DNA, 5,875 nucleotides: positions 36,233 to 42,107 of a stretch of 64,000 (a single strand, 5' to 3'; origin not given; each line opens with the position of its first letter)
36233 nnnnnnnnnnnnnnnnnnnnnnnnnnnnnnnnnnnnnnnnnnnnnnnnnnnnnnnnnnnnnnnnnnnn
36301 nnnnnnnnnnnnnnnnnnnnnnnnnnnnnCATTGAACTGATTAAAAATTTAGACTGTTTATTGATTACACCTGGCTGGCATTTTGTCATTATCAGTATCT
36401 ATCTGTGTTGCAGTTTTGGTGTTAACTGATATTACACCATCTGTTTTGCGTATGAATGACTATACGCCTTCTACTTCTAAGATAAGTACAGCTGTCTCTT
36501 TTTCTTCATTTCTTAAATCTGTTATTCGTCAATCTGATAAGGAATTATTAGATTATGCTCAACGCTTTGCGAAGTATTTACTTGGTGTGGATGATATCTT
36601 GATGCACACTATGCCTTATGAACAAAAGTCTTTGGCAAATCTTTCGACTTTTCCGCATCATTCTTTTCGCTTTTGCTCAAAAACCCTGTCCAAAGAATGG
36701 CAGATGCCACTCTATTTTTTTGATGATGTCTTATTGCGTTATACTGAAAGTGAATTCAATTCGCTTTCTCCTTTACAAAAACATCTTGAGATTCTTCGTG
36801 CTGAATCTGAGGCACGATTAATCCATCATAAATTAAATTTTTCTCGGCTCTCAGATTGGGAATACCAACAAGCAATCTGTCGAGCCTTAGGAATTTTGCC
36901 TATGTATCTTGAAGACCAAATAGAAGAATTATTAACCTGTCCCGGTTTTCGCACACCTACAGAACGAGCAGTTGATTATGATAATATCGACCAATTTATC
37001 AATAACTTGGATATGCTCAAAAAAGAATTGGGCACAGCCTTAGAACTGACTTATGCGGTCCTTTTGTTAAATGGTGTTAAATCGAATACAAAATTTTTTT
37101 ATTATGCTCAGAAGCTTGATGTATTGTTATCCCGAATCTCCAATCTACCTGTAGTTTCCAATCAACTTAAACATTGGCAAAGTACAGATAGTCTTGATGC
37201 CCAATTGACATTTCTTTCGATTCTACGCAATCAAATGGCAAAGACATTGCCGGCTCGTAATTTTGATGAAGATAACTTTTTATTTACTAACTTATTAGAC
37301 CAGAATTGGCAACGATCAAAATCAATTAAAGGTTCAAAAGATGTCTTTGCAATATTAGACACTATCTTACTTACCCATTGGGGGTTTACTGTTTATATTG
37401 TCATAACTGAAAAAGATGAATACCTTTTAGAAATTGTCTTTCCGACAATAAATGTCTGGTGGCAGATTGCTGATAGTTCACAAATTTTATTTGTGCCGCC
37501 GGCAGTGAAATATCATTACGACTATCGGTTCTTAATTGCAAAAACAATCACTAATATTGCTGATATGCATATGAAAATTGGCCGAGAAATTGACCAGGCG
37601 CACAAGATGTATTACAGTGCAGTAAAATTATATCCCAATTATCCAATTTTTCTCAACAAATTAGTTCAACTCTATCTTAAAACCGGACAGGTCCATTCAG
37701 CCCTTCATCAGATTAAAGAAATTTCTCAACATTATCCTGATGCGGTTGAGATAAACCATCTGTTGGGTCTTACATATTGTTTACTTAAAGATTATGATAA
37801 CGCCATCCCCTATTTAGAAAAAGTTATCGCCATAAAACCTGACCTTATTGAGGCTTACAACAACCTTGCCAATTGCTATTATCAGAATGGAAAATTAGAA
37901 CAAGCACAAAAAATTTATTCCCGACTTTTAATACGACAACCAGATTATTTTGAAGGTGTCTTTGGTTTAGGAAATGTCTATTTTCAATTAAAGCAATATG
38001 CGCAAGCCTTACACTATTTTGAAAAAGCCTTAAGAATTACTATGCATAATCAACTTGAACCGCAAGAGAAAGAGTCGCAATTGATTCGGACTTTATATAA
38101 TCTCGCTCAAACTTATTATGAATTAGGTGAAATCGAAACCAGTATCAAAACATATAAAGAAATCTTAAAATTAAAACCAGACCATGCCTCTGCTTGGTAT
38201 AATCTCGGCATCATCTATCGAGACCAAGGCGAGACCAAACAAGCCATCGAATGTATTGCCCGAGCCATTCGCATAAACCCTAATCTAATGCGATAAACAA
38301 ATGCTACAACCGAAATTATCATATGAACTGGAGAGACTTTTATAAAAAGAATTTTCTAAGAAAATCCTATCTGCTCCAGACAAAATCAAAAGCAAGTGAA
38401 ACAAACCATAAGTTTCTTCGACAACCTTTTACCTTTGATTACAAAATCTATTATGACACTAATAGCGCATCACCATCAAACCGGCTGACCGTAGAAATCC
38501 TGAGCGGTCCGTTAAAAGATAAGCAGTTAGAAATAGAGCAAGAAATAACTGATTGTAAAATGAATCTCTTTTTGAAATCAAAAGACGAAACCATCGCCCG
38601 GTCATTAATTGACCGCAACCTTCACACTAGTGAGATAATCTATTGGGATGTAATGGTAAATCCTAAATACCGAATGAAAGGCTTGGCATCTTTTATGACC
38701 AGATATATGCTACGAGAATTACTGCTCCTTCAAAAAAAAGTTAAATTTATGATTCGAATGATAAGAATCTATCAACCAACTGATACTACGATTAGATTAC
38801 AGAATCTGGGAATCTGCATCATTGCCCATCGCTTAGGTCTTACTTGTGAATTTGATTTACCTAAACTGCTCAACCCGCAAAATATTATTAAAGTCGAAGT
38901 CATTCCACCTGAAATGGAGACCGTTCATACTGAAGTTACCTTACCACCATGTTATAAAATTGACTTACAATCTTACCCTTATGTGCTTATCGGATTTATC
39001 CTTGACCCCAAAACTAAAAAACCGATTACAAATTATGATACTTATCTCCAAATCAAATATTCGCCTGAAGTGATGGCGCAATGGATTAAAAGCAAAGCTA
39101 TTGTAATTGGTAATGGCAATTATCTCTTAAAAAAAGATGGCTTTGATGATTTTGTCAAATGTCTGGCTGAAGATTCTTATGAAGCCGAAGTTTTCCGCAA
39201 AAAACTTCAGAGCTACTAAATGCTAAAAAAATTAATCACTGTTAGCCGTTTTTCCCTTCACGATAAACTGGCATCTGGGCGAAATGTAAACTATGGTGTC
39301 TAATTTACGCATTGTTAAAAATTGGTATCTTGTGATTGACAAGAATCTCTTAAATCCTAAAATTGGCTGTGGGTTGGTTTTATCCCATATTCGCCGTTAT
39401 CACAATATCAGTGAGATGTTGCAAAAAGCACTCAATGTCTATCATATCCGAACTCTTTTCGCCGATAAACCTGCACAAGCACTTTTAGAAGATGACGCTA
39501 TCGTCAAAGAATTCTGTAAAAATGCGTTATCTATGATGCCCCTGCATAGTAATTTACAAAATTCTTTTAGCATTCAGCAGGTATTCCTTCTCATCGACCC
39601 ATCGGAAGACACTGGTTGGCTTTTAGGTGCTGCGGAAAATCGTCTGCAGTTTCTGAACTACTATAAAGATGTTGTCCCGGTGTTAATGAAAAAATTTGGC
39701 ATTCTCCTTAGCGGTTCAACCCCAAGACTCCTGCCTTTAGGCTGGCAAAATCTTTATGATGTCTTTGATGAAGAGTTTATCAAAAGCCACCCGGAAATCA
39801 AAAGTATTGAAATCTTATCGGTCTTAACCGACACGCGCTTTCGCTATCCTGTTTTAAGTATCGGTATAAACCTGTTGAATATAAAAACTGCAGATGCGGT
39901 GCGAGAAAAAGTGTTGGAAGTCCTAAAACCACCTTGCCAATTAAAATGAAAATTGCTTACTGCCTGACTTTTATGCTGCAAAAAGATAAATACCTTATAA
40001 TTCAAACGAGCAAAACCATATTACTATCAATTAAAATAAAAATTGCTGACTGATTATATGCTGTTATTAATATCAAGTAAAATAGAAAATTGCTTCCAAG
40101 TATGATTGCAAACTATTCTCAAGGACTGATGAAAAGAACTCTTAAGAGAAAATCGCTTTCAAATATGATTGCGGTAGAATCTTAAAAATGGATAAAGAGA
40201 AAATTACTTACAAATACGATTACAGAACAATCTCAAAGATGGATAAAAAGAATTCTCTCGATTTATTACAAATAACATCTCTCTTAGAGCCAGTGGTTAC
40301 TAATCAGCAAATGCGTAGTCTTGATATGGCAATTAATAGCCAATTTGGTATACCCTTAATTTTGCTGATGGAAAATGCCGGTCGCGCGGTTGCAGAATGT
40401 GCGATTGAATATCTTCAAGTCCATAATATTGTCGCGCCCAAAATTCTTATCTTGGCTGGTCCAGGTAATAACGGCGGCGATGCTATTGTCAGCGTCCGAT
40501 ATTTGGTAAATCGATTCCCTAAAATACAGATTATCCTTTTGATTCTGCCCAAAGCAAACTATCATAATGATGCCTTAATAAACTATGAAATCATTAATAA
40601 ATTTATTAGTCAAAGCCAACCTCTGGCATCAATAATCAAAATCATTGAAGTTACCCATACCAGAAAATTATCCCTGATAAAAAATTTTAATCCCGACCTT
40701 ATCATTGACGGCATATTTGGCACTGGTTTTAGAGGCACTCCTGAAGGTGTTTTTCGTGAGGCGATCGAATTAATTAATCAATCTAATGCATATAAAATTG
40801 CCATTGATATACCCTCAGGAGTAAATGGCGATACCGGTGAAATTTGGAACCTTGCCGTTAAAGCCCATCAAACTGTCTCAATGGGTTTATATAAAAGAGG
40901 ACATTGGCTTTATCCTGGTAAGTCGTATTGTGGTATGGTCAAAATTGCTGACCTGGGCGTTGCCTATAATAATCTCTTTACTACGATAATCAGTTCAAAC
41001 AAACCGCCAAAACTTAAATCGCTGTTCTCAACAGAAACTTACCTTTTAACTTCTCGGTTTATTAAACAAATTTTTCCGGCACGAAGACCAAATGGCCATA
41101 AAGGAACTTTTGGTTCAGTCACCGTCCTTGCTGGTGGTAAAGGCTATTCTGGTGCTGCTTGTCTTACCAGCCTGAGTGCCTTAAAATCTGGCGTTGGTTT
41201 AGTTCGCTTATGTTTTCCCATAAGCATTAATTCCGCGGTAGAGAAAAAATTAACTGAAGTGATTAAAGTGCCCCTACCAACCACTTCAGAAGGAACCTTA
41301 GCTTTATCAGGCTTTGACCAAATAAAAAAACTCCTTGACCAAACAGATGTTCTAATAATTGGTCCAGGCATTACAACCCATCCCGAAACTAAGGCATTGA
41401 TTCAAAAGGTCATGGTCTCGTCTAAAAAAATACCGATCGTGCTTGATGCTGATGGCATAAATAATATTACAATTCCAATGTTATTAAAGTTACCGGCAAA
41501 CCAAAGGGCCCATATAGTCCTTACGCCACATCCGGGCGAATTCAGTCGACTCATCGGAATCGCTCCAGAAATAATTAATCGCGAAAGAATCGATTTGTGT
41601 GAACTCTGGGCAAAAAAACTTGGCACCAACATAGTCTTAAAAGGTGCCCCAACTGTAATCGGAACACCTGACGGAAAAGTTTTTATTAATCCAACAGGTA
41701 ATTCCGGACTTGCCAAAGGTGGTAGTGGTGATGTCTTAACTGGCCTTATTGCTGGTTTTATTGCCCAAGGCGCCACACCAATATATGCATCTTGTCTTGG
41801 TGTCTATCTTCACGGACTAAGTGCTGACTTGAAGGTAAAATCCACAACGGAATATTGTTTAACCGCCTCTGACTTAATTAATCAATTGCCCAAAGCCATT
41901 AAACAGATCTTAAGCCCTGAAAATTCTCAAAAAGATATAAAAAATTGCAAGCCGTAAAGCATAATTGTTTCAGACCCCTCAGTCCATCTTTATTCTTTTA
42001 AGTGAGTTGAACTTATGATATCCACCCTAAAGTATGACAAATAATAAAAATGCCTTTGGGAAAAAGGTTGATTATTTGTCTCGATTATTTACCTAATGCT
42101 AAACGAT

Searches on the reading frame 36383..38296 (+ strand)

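Call 19: search_protein_families(library=pfam, proteins=[window:36383-38296:+], max_evalue=0.00001)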
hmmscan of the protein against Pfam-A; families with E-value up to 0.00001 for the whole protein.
window:36383-38296:+ (637 aa): 24 families
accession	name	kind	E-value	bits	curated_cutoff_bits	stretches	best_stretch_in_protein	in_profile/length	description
PF00515.34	TPR_1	-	1.6e-41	138.9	27.8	3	602-634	1-33/34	Tetratricopeptide repeat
PF07719.23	TPR_2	-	2.7e-39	130.4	27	2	602-634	1-33/34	Tetratricopeptide repeat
PF13181.12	TPR_8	-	2.8e-34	114.8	25.7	2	602-634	1-33/34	Tetratricopeptide repeat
PF13424.12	TPR_12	-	3.7e-33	114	30.1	4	528-598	8-75/77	Tetratricopeptide repeat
PF14559.12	TPR_19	-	1.3e-30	106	25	1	469-521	5-57/68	Tetratricopeptide repeat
PF13432.12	TPR_16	-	5.6e-29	100.6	32.7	2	572-634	1-63/65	Tetratricopeptide repeat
PF13428.12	TPR_14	-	5.5e-26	88.8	23.5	0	570-610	3-43/44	Tetratricopeptide repeat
PF13431.12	TPR_17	-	6.5e-26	88.8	24.4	1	591-623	2-34/34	Tetratricopeptide repeat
PF13414.12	TPR_11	-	9e-26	89.7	26.8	2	576-612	2-38/42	TPR repeat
PF13174.12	TPR_6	-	5.5e-22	77.3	26.3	0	570-600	2-32/33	Tetratricopeptide repeat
PF13176.12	TPR_7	-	1.4e-21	75.1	27.9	0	604-631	1-28/36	Tetratricopeptide repeat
PF13374.12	TPR_10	-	1.8e-18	66.4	27.5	0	529-552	8-31/42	Tetratricopeptide repeat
PF13371.12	TPR_9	-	2.9e-18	66.1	35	0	496-571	2-71/73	Tetratricopeptide repeat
PF12895.13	ANAPC3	-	3.7e-16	59.6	27.2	1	469-549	3-82/82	Anaphase-promoting complex, cyclosome, subunit 3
PF23914.1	TPR_CcmH_CycH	-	3.4e-13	50.2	42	0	459-553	54-151/158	Cytochrome c-type biogenesis protein H TPR domain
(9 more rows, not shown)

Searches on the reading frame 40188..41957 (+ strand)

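Call 19: search_protein_families(library=pfam, proteins=[window:40188-41957:+], max_evalue=0.00001)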
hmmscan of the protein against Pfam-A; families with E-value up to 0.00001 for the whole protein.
window:40188-41957:+ (589 aa): 2 families
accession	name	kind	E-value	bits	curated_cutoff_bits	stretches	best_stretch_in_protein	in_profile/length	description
PF01256.23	Carb_kinase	-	1.3e-57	195.5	27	1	311-568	1-241/242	NAD(P)H-hydrate dehydratase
PF03853.21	YjeF_N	-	1.8e-40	139.1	24.9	1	60-238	4-169/169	YjeF-related protein N-terminus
